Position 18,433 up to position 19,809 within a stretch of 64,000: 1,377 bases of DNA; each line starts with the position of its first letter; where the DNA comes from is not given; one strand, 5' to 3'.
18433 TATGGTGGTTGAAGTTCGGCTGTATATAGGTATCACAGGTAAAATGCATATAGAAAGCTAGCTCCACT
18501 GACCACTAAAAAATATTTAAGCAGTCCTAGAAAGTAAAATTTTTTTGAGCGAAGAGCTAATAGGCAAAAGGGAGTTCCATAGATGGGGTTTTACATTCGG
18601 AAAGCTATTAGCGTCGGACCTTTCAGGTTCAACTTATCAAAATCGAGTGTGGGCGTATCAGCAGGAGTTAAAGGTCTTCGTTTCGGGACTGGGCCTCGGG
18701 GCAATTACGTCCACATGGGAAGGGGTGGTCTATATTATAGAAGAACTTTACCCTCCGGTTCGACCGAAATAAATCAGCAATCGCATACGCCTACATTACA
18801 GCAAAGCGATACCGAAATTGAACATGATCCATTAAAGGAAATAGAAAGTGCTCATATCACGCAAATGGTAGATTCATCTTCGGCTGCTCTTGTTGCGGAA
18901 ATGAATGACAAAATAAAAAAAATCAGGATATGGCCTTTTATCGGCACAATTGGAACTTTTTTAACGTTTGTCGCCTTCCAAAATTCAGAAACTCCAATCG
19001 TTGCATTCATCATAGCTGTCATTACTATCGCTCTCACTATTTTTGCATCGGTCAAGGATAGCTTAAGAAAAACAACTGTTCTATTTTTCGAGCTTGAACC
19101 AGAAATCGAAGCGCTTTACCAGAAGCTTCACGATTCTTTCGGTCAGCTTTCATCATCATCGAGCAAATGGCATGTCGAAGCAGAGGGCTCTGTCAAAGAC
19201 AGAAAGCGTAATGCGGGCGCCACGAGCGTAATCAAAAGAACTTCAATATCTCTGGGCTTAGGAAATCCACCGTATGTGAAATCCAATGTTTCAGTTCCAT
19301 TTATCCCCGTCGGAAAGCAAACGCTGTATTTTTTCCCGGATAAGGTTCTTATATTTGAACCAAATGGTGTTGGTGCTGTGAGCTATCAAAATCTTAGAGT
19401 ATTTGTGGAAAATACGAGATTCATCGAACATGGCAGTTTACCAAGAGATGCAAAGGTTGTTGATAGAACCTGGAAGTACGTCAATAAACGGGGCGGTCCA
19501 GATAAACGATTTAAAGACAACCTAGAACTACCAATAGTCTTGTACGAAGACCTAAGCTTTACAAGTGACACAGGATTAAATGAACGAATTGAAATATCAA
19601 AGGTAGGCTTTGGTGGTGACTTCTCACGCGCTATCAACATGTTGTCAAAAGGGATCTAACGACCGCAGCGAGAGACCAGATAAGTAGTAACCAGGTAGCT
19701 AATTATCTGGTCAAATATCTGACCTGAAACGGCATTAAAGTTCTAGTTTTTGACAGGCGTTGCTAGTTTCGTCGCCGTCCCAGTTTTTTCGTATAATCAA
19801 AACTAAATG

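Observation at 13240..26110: About 12.9-kb integrase-less, AT-rich defence-type island wedged between gcvP and the HDAC gene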

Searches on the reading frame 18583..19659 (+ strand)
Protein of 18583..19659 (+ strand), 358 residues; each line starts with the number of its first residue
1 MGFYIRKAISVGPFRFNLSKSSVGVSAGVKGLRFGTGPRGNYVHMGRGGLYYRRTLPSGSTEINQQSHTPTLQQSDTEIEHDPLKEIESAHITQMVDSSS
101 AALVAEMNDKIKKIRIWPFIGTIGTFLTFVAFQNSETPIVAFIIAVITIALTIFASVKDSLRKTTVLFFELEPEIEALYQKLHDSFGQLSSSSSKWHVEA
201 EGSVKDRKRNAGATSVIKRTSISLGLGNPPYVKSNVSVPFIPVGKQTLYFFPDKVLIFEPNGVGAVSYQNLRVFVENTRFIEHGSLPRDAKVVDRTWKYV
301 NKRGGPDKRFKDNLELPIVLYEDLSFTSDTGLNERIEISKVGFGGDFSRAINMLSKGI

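Call 4: search_protein_families(library=pfam, max_evalue=0.01, proteins=[window:18583-19659:+])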
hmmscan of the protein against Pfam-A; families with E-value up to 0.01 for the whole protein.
window:18583-19659:+ (358 aa): 1 family
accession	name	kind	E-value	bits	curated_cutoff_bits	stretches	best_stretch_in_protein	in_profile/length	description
PF14020.11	DUF4236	-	1e-13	52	27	1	3-53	1-55/55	Protein of unknown function (DUF4236)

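Call 5: search_protein_families(library=padloc, max_evalue=0.01, proteins=[window:18583-19659:+])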
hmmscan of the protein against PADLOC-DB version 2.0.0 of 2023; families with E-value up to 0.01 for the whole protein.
window:18583-19659:+ (358 aa): 0 families

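Call 12: search_protein_families(library=ncbifam, max_evalue=0.05, proteins=[window:18583-19659:+])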
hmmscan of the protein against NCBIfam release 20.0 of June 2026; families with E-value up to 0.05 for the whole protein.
window:18583-19659:+ (358 aa): 0 families

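Call 13: search_protein_families(library=phrogs, max_evalue=0.01, proteins=[window:18583-19659:+])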
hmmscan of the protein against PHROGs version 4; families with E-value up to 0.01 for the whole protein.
window:18583-19659:+ (358 aa): 8 families
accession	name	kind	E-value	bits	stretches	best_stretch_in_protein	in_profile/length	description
phrog_17982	-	unknown function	2.8e-42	146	1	1-353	1-376/390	-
phrog_9336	-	unknown function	4.1e-07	30.9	1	1-78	1-80/198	-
phrog_18347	-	unknown function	7.2e-07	29.7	1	1-41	1-43/397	-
phrog_38135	-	unknown function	6.7e-06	26.2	1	1-71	1-75/441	-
phrog_7974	-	unknown function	0.00011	22.9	1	1-60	1-64/213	-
phrog_27590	-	unknown function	0.00019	22.8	1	1-86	1-91/148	-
phrog_33669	-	unknown function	0.00086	20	1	1-41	2-42/68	-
phrog_8279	-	unknown function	0.0012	20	1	1-72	1-66/133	-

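Call 22: find_related_loci(query=window:18583-19659:+, collection=viral_contigs, flank=5000)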
Query window:18583-19659:+ (358 aa) in viral_contigs; peptide patterns used: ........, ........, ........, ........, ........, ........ (x = any residue, [..] = any of these).
8 stretches matched a pattern, but none encodes a relative of the query by tblastn (E <= 1e-3).

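Call 24: find_homologous_proteins(query=window:18583-19659:+, max_evalue=0.00001)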
Query window:18583-19659:+ (358 aa): 2299 proteins with E <= 0.00001 among 7039 candidates; the best 120 are listed.
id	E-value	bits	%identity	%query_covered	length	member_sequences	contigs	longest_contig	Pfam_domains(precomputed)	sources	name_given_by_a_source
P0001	1.0e-234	796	100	100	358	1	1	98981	PF14020.12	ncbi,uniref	ncbi:DUF4236 domain-containing protein [Pseudidiomarina sp.]|uniref:DUF4236 domain-containing protei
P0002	1.7e-206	704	88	100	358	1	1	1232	PF14020.12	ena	-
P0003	1.6e-204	697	87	100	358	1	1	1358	PF14020.12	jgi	jgi:hypothetical protein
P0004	4.0e-203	692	86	100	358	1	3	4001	PF14020.12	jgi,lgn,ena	jgi:hypothetical protein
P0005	9.6e-202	688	86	100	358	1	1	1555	PF14020.12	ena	-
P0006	3.5e-201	686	85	100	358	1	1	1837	PF14020.12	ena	-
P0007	4.4e-200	682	85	100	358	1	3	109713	PF14020.12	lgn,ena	-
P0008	1.8e-198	677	82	100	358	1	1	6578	PF14020.12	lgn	-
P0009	2.1e-198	677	84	100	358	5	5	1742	PF14020.12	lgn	-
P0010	2.4e-198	677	83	100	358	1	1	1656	PF14020.12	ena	-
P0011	3.1e-198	676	84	100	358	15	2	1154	PF14020.12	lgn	-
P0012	4.1e-198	676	84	100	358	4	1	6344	PF14020.12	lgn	-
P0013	4.4e-198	676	84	100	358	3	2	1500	PF14020.12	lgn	-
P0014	5.1e-198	676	84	100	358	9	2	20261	PF14020.12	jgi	jgi:hypothetical protein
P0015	9.7e-197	671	83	100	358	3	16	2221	PF14020.12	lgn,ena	-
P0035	2.3e-188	644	81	100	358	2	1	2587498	PF14020.12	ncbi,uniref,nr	ncbi:hypothetical protein CEW91_11150 [Idiomarina piscisalsi]|uniref:DUF4236 domain-containing prote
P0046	1.4e-175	602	74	100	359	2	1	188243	PF14020.12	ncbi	ncbi:DUF4236 domain-containing protein [Aliarcobacter butzleri]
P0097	2.1e-124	434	55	98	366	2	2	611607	PF14020.12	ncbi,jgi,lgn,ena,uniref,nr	ncbi:DUF4236 domain-containing protein [Chromohalobacter sp. HP20-39]|uniref:DUF4236 domain-containi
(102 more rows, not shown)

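Call 25: find_encoding_contigs(protein=P0035, flank=10000, max_places=3)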
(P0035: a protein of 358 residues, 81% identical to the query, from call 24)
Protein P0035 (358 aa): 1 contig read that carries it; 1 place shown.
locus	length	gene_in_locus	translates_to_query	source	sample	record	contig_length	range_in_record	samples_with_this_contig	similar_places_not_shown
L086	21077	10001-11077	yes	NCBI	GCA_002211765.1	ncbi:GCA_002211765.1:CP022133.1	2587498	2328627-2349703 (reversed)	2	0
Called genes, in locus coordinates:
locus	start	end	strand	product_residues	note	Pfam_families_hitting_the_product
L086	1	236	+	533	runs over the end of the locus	PF01293:PEPCK_ATP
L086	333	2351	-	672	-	PF00561:Abhydrolase_1 (faint), PF26549:Tricorn_N (faint), PF00756:Esterase (faint), PF01738:DLH, PF02129:Peptidase_S15 (faint), PF20434:BD-FAE, PF00326:Peptidase_S9, PF03583:LIP (weak), +1 more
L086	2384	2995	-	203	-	PF00440:TetR_N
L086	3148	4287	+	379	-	PF00487:FA_desaturase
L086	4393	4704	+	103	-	PF06429:Flg_bbr_C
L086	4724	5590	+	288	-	PF12118:SprA-related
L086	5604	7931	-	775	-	PF09371:Tex_N, PF22706:Tex_central_region, PF14639:YqgF, PF16921:Tex_YqgF, PF14635:HHH_7, PF12836:HHH_3, PF17674:HHH_9, PF00575:S1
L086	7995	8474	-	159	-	PF03449:GreA_GreB_N, PF01272:GreA_GreB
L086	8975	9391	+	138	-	-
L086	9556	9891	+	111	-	-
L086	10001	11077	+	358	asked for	PF14020:DUF4236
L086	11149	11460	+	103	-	PF07883:Cupin_2 (weak)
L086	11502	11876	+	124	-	-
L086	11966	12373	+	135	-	PF04828:GFA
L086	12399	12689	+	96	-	-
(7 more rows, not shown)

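Call 26: find_encoding_contigs(protein=P0046, flank=8000, max_places=3)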
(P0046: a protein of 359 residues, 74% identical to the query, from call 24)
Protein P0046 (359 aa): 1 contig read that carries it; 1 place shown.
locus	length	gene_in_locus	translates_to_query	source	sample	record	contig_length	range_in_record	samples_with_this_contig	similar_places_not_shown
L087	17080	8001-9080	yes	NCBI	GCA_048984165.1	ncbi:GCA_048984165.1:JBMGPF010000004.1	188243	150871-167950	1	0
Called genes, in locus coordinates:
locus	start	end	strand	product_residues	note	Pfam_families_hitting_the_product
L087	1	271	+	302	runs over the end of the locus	PF05621:TniB, PF13401:AAA_22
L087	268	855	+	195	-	PF06527:TniQ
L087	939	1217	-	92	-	-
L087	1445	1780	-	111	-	-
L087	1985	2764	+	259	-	PF22175:Ogg-HhH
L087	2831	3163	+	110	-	-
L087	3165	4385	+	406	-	PF15891:Nuc_deoxyri_tr2, PF05014:Nuc_deoxyrib_tr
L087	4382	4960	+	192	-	PF06508:QueC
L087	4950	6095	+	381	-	-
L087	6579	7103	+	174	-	-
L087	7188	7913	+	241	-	-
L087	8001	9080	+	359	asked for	PF14020:DUF4236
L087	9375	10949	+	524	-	PF13175:AAA_15 (weak), PF13304:AAA_21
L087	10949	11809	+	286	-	-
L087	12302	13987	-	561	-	PF18623:TnsE_C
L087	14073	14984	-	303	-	PF13541:ChlI, PF01078:Mg_chelatase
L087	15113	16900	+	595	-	PF08269:dCache_2, PF17200:sCache_2, PF02743:dCache_1 (weak), PF00015:MCPsignal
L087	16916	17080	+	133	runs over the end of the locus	PF00989:PAS, PF13426:PAS_9, PF08447:PAS_3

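Call 27: find_encoding_contigs(protein=P0097, flank=8000, max_places=3)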
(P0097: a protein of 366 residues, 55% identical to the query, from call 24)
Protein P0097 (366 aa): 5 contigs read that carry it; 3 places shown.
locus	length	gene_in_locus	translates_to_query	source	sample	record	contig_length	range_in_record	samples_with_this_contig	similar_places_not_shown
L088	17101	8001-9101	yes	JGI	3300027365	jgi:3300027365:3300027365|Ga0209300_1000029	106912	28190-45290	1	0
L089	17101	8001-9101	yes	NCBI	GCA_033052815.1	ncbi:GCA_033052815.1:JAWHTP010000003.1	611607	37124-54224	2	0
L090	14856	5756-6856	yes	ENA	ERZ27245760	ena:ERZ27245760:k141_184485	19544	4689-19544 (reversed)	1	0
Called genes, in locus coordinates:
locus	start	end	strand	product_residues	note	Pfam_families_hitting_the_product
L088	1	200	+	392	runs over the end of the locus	PF00108:Thiolase_N, PF02803:Thiolase_C, PF22691:Thiolase_C_1 (faint)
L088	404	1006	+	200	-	PF04893:Yip1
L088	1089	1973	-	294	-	PF00126:HTH_1, PF03466:LysR_substrate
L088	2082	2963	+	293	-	PF23169:HalD, PF22814:WelO5 (weak)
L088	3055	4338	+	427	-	PF01321:Creatinase_N, PF00557:Peptidase_M24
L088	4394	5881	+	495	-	PF00171:Aldedh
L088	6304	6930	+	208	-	PF17278:DUF5343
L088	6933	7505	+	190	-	PF18731:HEPN_Swt1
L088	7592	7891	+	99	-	-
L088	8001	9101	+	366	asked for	PF14020:DUF4236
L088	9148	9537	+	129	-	PF00903:Glyoxalase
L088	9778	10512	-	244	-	PF00106:adh_short, PF08659:KR, PF23441:SDR (faint), PF01370:Epimerase (weak), PF13561:adh_short_C2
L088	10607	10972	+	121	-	PF01638:HxlR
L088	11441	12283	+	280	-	-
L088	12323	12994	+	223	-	-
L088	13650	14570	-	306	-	PF00892:EamA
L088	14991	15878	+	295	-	PF00126:HTH_1, PF03466:LysR_substrate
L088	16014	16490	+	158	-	PF01161:PBP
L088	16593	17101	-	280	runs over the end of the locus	PF00795:CN_hydrolase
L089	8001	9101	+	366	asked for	PF14020:DUF4236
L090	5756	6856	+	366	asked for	PF14020:DUF4236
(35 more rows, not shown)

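Call 29: find_encoding_contigs(protein=P0001, flank=10000, max_places=5)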
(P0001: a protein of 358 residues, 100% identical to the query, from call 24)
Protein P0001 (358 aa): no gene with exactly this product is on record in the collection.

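Call 108: predict_structure(alignment_id=A5)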
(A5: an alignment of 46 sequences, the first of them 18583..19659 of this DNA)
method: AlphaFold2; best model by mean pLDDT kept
length: 358 residues; sequences in the alignment: 46
mean_pLDDT: 81.9   pTM: 0.71
mean pLDDT of the five models: 81.9, 80.0, 78.8, 78.1, 76.3
residues with pLDDT >= 90: 237; 70-90: 40; 50-70: 20; < 50: 61
segments of 3 or more residues with pLDDT < 50: 1-26, 44-78
pLDDT, mean of each block of 10 residues (from residue 1): 29 38 47 56 49 38 31 39 84 89 94 94 96 90 96 96 94 95 98 96 89 91 95 95 96 95 94 96 91 94 90 93 96 96 96 92
secondary structure, 60 per line:
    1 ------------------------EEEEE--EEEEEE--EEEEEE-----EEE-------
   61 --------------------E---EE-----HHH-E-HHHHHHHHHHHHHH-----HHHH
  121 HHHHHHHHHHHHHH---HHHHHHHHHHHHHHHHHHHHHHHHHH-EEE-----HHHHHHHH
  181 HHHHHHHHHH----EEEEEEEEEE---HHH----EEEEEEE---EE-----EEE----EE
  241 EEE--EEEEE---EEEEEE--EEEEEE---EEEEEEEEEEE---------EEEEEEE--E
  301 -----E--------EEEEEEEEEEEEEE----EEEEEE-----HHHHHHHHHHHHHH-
elements in order: E25-29 E32-37 E40-45 E51-53 H98-111 H117-134 H138-163 E165-167 H173-190 E195-204 E215-221 E232-234 E239-243 E246-250 E254-259 E262-267 E271-281 E291-297 E315-328 E333-338 H344-357

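Call 111: fold_search(model_id=the predicted structure, library=pdb)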
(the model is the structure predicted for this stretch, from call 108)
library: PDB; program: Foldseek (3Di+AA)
matches with E <= 10: 377; with E <= 0.001: 0
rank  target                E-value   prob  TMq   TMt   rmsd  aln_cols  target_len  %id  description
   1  8cgm_A                2.2e-02  0.41  0.15  0.25  14.9       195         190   11  Structure of the lipoprotein transporter LolA from Porphyromonas gingivalis (released 2023-06-21)
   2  8zal_A                4.5e-02  0.08  0.10  0.10  26.6       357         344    9  EmrAB-TolC MFS-type tripartite multidrug efflux pump EA (released 2025-04-30)
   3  2rlo_MODEL_1_A        5.3e-02  0.54  0.15  0.35  11.4       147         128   12  Split PH domain of PI3-kinase enhancer (released 2008-04-29)
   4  7lc1_D                5.6e-02  0.54  0.16  0.25  12.5       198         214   10  Crystal Structure of KRAS4b (GMPPNP-bound) in complex with the RBD-PH domains of SIN1 (released 2021-08-04)
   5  2yf0                  6.2e-02  0.85  0.16  0.12   8.5       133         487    9  Human Myotubularin related protein 6 (MTMR6) (released 2011-04-13)
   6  3voq_B                6.9e-02  0.57  0.15  0.35   9.3       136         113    8  Crystal structure of the pleckstrin homology domain of human Sin1, a TORC2 subunit (released 2012-04-11)
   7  3tvv_B                7.7e-02  0.89  0.18  0.26   6.7       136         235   10  Structure of the tandem PH domains of Rtt106 (residues 68-315) (released 2012-02-01)
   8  7lc1_B                8.1e-02  0.63  0.18  0.27   9.0       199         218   10  Crystal Structure of KRAS4b (GMPPNP-bound) in complex with the RBD-PH domains of SIN1 (released 2021-08-04)
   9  5oc7_D                9.5e-02  0.77  0.15  0.42  11.5       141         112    8  Crystal structure of the pleckstrin-homology domain of Bcr-Abl in complex with monobody Mb(Bcr-PH_4). (released 2017-12-27)
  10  6d8z_C                9.5e-02  0.30  0.13  0.14  15.8       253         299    6  Crystal Structure of the C-terminal Guanine Nucleotide Exchange Factor Module of Human Trio (released 2019-02-20)
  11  4qa8                  9.5e-02  0.04  0.07  0.11  19.9       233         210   11  Crystal structure of LprF from Mycobacterium bovis (released 2014-10-22)
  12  3gyp                  1.0e-01  0.69  0.14  0.20   7.5       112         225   12  Rtt106p (released 2009-12-08)
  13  3tvv_A                1.1e-01  0.69  0.16  0.23   8.0       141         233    7  Structure of the tandem PH domains of Rtt106 (residues 68-315) (released 2012-02-01)
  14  8zar_C                1.2e-01  0.10  0.13  0.13  28.2       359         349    9  EmrAB-TolC MFS-type tripartite multidrug efflux pump FA (released 2025-04-30)
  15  2p0d                  1.3e-01  0.23  0.13  0.31  12.0       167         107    7  ArhGAP9 PH domain in complex with Ins(1,4,5)P3 (released 2007-03-27)
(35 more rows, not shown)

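Call 115: search_protein_families(library=padloc, max_evalue=0.001, proteins=[L087:9375-10949:+, L087:10949-11809:+, L087:3165-4385:+, L088:6304-6930:+, L088:6933-7505:+])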
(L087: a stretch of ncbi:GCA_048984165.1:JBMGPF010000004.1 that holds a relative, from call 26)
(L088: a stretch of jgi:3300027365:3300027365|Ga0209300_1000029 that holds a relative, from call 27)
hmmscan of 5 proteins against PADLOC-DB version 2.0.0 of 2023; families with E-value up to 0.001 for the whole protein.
L087:9375-10949:+ (524 aa): 124 families (the best 25 are shown)
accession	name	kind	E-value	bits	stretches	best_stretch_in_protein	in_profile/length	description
PDLC04235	PDC-M01A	-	2.1e-207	688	1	4-521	2-507/510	-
PDLC00282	PtuA1|PtuA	-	1.3e-197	655.8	1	5-522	3-518/520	AAA ATPase domain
PDLC04236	PDC-M01A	-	4.6e-169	560.6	1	129-520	3-385/388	-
PDLC04244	PDC-M01A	-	2.4e-96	321.4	1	5-517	3-478/482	-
PDLC04243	PDC-M01A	-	1.9e-84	282.2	1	17-522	15-532/537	-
PDLC04239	PDC-M01A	-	3.2e-50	169.2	2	363-516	389-542/552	-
PDLC04238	PDC-M01A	-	3.1e-47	159.6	2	363-504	407-548/564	-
PDLC04237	PDC-M01A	-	4.2e-45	152.4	3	361-486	413-540/586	-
PDLC04240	PDC-M01A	-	5.1e-44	148.9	1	22-499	173-623/639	-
PDLC04242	PDC-M01A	-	4.2e-32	109.1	2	361-514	401-557/566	-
PDLC00283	PtuA1|PtuA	-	1.3e-24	85.2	2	330-441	250-357/448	AAA ATPase domain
PDLC04241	PDC-M01A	-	3.1e-24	83.5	2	362-505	275-418/435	-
PDLC00265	PtuA1|PtuA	-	6.2e-17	59.8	2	362-476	303-421/479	AAA ATPase domain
PDLC02980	AriA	-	1.5e-16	59.3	1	363-430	237-303/304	-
PDLC00266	PtuA1|PtuA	-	1.7e-16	58.6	1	357-441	307-391/483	AAA ATPase domain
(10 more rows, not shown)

L087:10949-11809:+ (286 aa): 48 families (the best 25 are shown)
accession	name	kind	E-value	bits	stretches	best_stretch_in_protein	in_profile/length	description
PDLC04256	PDC-M01B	-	4.9e-110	365.6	1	1-284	1-277/285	-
PDLC04253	PDC-M01B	-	1.4e-68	229.8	1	3-237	3-230/366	-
PDLC04255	PDC-M01B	-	1.6e-62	209.8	1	1-282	1-275/285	-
PDLC04264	PDC-M01B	-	8e-62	207.6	1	1-283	1-269/282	-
PDLC04259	PDC-M01B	-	2e-49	167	1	1-281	1-261/277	-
PDLC04248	PDC-M01B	-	3.6e-48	162.4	1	77-280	3-200/216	-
PDLC04247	PDC-M01B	-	2.3e-38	130.7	1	26-282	25-270/286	-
PDLC04251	PDC-M01B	-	1.5e-34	117.6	1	66-242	57-226/279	-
PDLC04266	PDC-M01B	-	5.3e-30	103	1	67-282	54-266/281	-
PDLC04263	PDC-M01B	-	3.3e-28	97.2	1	74-237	66-225/291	-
PDLC04262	PDC-M01B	-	1.1e-27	95.4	1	26-231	4-195/259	-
PDLC04252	PDC-M01B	-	3e-26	90.2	1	74-254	61-234/294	-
PDLC04270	PDC-M01B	-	5.1e-26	89.7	1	75-277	64-257/280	-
PDLC04249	PDC-M01B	-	5e-25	86.6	1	73-283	65-268/286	-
PDLC04246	PDC-M01B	-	1.1e-22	79.1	1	80-254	62-234/280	-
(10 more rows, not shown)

L087:3165-4385:+ (406 aa): 0 families

L088:6304-6930:+ (208 aa): 2 families
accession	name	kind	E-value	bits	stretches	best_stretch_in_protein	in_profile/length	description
PDLC04589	PDC-M34A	-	2.1e-67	225.5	1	1-207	1-207/208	-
PDLC04588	PDC-M34A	-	9.9e-36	121.5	1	7-207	61-258/260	-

L088:6933-7505:+ (190 aa): 3 families
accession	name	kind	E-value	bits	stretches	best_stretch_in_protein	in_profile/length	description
PDLC04592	PDC-M34B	-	1.2e-53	179.7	1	3-190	5-191/192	-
PDLC04591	PDC-M34B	-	2.4e-29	100.5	1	37-190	31-185/185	-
PDLC04590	PDC-M34B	-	1.6e-22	78.1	1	56-189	12-145/147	-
